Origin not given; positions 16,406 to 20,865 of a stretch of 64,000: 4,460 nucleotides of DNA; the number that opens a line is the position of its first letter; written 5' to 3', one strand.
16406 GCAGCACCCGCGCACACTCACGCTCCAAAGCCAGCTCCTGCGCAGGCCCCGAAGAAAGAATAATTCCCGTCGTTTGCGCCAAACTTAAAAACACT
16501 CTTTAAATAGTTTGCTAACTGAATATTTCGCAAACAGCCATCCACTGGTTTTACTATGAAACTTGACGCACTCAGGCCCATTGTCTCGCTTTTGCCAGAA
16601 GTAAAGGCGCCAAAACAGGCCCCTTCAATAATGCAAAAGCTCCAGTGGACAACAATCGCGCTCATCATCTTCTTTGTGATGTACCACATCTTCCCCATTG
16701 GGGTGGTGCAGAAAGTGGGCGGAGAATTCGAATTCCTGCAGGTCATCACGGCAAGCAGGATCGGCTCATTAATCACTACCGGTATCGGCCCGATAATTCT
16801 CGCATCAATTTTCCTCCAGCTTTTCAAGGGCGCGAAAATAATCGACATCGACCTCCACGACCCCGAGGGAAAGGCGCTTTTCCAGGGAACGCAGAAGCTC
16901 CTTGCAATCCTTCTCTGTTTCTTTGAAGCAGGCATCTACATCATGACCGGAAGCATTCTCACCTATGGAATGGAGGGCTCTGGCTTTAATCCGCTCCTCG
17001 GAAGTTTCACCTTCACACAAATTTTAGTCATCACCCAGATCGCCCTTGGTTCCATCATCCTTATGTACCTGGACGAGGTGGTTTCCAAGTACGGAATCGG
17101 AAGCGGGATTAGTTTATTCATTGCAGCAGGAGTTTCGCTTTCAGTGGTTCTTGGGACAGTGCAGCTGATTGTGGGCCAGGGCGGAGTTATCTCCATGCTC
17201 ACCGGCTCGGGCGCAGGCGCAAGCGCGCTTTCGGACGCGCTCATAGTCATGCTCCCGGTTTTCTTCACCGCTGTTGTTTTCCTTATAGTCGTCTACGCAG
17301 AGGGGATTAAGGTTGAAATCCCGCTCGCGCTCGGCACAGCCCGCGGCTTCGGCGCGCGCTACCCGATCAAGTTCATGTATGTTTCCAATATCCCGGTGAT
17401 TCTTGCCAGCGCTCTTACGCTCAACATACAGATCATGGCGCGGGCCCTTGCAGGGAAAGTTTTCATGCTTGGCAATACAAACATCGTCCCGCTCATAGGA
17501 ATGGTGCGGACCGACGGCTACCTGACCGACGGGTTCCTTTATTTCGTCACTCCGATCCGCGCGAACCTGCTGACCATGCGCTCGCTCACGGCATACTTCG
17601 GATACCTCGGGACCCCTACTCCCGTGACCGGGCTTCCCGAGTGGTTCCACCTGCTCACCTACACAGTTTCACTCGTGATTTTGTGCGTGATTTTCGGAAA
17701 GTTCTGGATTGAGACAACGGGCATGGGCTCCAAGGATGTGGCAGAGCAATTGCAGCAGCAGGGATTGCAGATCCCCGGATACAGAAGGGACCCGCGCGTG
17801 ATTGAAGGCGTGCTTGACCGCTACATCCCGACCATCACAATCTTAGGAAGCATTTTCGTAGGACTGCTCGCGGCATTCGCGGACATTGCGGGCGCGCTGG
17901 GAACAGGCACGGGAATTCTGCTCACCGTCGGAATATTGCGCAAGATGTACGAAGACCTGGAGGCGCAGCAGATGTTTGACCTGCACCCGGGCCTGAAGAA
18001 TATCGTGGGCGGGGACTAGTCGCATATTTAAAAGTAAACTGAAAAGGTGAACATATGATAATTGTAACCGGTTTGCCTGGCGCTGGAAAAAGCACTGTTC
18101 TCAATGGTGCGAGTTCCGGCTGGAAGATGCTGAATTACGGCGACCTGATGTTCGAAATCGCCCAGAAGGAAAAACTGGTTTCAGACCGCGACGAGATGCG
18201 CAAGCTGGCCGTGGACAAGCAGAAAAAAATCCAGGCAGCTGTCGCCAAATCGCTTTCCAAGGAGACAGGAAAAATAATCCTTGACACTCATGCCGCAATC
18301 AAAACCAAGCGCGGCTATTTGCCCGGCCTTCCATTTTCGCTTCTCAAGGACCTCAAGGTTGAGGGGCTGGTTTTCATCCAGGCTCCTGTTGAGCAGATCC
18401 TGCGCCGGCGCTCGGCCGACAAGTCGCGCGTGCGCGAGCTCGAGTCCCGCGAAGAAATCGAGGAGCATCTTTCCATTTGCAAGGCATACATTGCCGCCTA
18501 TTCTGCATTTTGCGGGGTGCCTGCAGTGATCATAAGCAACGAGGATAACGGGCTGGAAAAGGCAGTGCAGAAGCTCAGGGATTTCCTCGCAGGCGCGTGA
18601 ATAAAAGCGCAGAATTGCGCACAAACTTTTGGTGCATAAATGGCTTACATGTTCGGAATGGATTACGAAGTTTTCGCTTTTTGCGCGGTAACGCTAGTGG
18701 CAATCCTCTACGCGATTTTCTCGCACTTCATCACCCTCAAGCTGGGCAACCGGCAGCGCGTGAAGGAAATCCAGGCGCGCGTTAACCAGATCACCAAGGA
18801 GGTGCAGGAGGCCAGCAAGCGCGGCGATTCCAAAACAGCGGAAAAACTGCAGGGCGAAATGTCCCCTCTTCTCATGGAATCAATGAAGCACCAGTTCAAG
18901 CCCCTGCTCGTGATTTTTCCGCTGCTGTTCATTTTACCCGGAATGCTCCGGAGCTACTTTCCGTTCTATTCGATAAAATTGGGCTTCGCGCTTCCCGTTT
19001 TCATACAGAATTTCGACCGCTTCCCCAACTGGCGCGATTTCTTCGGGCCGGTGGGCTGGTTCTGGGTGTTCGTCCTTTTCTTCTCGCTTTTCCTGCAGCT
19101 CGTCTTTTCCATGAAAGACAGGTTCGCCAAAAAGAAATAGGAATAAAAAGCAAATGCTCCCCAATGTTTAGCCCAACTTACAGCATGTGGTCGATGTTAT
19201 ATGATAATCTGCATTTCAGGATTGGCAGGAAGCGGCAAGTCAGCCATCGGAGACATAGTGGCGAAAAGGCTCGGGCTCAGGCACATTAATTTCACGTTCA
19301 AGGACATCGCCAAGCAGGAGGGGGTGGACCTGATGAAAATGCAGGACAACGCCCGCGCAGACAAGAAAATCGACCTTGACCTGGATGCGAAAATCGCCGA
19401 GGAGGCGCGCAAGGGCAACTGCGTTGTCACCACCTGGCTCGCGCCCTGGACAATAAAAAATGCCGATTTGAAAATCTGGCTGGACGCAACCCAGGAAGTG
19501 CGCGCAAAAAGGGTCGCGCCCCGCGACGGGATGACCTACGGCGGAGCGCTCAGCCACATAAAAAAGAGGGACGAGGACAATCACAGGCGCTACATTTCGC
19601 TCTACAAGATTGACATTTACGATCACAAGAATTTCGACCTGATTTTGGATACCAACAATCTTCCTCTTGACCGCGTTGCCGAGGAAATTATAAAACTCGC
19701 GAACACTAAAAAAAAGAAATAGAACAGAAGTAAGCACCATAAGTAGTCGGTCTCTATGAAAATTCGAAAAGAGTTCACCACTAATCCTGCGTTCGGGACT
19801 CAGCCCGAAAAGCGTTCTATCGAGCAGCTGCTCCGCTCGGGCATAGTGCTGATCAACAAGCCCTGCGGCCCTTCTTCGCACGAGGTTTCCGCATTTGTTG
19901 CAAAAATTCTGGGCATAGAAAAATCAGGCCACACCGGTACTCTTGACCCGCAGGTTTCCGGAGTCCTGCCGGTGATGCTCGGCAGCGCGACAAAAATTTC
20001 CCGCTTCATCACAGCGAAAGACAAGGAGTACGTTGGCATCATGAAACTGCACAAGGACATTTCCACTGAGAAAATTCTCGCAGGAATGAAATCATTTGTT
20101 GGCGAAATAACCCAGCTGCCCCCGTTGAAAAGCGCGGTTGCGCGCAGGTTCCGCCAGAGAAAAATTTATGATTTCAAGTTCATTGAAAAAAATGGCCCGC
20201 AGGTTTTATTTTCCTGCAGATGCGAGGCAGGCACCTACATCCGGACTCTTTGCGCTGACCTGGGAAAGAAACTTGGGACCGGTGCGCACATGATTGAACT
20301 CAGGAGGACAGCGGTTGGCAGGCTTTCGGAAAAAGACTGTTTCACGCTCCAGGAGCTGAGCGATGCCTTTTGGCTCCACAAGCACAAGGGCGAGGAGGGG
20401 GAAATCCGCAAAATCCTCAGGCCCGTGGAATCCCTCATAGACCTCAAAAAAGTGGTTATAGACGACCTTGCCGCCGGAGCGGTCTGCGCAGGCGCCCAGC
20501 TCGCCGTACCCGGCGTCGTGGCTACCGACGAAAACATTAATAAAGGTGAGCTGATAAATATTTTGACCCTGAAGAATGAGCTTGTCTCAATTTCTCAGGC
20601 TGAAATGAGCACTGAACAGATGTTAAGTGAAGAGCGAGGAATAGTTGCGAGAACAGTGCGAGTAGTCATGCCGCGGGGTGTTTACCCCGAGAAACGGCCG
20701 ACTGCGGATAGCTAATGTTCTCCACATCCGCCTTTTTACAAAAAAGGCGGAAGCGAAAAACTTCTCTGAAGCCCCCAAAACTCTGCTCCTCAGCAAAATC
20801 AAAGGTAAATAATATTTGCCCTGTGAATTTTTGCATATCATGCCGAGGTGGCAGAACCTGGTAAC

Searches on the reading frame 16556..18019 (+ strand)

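Call 79: search_protein_families(library=pfam, proteins=[window:16556-18019:+], max_evalue=0.001)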
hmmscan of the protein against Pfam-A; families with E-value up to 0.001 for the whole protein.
window:16556-18019:+ (487 aa): 1 family
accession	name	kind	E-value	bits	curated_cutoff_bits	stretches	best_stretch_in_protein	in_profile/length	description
PF00344.25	SecY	-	7.7e-64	216.4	32.2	1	71-464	1-305/306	SecY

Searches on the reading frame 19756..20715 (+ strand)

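Call 79: search_protein_families(library=pfam, proteins=[window:19756-20715:+], max_evalue=0.001)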
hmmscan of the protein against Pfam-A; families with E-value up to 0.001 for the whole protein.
window:19756-20715:+ (319 aa): 5 families
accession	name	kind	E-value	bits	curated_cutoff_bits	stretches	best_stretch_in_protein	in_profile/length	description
PF01509.24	TruB_N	-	1.4e-26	94.1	27.3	1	50-162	2-149/149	TruB family pseudouridylate synthase (N terminal domain)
PF16198.10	TruB_C_2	-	8.8e-24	83.9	29.3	1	163-228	1-65/66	tRNA pseudouridylate synthase B C-terminal domain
PF01472.26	PUA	-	2.2e-15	56.8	24.8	1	231-303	1-73/74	PUA domain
PF08068.17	DKCLD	-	6.3e-14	52.2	27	1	1-44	14-57/58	DKCLD (NUC011) domain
PF21238.2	Pus10_C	-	0.00067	19.7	27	1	80-166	114-202/232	Pus10, C-terminal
